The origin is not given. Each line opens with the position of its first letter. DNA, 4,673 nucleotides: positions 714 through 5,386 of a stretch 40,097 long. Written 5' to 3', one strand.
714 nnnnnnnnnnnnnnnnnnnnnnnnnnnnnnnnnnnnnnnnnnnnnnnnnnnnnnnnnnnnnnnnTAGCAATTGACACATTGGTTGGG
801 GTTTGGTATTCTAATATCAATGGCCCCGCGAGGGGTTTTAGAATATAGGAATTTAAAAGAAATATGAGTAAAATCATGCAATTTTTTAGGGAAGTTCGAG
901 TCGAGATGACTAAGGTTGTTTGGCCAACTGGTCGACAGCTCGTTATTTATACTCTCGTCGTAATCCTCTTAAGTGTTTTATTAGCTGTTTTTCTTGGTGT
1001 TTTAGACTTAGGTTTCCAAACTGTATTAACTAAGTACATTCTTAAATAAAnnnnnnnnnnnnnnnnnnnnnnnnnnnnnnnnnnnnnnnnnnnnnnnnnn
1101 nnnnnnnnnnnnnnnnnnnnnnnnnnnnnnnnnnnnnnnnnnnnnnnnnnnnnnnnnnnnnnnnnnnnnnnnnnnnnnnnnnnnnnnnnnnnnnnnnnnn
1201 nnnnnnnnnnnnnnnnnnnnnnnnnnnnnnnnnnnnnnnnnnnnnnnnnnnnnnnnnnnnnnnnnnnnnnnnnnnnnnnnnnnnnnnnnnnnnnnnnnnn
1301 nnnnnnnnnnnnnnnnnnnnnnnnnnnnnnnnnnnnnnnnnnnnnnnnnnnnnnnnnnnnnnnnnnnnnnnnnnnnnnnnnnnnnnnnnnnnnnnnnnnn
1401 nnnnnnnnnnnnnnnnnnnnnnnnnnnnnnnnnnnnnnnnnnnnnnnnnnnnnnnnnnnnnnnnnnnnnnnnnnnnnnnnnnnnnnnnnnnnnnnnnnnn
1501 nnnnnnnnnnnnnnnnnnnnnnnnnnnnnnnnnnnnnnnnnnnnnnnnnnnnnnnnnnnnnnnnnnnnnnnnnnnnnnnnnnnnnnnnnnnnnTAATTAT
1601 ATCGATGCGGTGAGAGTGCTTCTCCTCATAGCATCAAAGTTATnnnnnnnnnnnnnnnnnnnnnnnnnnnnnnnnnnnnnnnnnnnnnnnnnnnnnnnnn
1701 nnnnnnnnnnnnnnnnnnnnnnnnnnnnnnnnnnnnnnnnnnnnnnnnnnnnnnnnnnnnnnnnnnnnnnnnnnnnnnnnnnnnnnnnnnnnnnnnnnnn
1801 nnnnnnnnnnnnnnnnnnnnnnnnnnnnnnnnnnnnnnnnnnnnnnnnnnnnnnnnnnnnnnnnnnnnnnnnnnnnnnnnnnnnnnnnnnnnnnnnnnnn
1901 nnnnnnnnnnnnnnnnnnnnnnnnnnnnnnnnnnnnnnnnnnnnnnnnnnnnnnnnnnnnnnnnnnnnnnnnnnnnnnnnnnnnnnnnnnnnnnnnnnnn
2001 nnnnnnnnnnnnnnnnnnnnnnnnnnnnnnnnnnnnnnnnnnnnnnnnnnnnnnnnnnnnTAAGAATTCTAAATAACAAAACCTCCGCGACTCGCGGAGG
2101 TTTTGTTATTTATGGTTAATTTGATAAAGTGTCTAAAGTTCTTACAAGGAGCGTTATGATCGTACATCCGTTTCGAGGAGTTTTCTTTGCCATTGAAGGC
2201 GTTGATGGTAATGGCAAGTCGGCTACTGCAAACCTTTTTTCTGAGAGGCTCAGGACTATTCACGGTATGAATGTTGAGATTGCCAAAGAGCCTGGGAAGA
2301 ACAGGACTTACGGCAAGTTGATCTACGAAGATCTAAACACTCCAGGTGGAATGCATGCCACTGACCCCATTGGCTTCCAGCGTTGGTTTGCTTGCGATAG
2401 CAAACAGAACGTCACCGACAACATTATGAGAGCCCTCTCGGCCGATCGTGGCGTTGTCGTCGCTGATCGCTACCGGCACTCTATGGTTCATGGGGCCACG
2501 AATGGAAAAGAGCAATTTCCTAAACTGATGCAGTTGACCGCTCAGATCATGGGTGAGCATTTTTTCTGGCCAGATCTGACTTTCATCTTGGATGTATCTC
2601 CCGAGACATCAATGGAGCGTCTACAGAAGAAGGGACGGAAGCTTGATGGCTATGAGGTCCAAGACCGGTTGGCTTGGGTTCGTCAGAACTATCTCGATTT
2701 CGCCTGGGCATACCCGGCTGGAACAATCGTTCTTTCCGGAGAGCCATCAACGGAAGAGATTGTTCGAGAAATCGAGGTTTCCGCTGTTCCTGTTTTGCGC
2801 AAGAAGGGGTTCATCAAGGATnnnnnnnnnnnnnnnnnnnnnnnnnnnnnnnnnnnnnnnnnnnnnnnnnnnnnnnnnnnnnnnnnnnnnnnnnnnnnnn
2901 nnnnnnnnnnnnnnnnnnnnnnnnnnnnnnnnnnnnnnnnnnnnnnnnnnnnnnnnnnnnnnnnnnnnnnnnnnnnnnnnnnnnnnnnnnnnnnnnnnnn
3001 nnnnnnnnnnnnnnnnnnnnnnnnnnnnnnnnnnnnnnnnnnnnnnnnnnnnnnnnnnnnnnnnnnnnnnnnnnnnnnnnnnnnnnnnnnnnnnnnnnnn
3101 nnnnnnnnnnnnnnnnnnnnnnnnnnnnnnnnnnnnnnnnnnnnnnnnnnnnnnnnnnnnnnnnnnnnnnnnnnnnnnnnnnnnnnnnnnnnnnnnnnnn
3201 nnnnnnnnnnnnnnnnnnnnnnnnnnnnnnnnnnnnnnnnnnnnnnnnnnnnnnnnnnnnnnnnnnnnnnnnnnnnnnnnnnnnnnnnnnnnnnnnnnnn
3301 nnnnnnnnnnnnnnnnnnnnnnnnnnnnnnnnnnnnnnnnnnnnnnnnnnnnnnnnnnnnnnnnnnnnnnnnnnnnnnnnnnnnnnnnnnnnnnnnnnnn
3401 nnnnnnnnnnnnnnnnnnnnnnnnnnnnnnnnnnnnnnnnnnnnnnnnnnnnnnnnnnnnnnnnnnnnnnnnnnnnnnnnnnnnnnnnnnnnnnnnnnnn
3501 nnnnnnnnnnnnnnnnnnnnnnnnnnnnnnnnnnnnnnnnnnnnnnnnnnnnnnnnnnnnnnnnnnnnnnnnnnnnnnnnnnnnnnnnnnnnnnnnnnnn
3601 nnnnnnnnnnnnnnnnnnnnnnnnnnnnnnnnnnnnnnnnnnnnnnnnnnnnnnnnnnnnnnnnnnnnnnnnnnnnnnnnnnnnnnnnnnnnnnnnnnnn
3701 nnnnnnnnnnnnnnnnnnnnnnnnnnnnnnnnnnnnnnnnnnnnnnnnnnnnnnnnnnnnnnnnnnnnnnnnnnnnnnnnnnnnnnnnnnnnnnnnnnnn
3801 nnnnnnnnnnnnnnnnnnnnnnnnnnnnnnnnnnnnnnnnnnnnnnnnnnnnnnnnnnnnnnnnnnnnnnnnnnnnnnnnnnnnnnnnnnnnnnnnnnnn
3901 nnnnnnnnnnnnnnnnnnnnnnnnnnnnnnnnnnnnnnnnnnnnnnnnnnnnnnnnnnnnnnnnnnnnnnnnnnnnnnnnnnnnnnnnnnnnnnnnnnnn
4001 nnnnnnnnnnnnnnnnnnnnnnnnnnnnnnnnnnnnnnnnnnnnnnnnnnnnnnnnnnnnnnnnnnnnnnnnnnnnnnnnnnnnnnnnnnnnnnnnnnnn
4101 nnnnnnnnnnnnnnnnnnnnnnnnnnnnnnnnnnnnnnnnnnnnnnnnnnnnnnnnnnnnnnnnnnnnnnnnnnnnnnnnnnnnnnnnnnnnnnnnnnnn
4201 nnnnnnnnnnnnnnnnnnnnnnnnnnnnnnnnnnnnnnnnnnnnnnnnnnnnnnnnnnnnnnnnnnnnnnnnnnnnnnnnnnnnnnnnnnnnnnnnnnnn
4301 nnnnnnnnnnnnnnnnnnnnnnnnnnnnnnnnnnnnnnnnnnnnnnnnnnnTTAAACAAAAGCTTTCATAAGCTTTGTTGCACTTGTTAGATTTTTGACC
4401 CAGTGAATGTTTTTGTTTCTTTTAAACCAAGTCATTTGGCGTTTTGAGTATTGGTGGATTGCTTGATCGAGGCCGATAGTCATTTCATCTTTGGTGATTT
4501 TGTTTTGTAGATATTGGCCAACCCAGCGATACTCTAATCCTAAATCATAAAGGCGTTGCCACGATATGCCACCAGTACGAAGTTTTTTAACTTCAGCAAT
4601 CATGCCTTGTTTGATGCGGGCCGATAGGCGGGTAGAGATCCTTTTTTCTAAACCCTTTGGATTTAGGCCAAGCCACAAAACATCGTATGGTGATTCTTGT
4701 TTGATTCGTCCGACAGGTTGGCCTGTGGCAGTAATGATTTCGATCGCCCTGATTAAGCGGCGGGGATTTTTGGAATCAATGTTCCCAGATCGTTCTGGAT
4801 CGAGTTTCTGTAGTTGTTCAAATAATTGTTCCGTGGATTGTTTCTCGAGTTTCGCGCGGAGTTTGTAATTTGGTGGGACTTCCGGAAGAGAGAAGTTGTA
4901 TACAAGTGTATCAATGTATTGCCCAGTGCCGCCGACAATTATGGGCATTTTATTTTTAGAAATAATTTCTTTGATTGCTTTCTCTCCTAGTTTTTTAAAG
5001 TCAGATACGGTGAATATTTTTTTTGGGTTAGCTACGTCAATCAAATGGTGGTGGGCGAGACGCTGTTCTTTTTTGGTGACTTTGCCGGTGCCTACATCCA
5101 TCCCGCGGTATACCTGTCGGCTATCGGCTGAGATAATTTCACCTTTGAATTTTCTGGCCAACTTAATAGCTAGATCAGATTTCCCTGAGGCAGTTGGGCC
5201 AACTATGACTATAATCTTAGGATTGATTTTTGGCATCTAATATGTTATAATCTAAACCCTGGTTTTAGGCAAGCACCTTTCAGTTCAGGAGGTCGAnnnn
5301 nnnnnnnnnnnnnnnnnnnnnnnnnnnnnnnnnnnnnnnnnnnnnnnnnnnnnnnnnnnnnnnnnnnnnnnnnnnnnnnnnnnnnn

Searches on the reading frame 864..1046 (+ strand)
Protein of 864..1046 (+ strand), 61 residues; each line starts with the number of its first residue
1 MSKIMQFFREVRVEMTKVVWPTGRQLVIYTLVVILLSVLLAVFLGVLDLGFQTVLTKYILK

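Call 5: search_protein_families(library=pfam, proteins=[window:864-1046:+])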
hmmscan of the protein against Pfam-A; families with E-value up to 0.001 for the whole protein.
window:864-1046:+ (61 aa): 1 family
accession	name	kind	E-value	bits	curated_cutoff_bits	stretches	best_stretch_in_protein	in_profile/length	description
PF00584.25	SecE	-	3.3e-19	69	22.7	1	6-59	2-54/55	SecE/Sec61-gamma subunits of protein translocation complex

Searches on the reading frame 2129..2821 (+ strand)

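Call 5: search_protein_families(library=pfam, proteins=[window:2129-2821:+])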
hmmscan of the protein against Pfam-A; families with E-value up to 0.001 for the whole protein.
window:2129-2821:+ (231 aa): 1 family
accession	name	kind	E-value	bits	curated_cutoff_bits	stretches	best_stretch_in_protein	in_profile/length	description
PF02223.23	Thymidylate_kin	-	1.5e-20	74.1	27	1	22-215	1-185/185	Thymidylate kinase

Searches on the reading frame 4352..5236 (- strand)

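Call 9: search_protein_families(library=pfam, proteins=[window:4352-5236:-])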
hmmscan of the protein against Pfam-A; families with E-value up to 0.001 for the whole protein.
window:4352-5236:- (294 aa): 3 families
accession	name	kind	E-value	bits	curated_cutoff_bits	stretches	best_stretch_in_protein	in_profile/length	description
PF01715.23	IPPT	-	1.7e-66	224.8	23.6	1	41-273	1-242/243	IPP transferase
PF01745.22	IPT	-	3e-08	33.8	20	1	7-103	2-98/233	Isopentenyl transferase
PF13671.12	AAA_33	-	0.00033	21.4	27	1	9-69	2-63/143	AAA domain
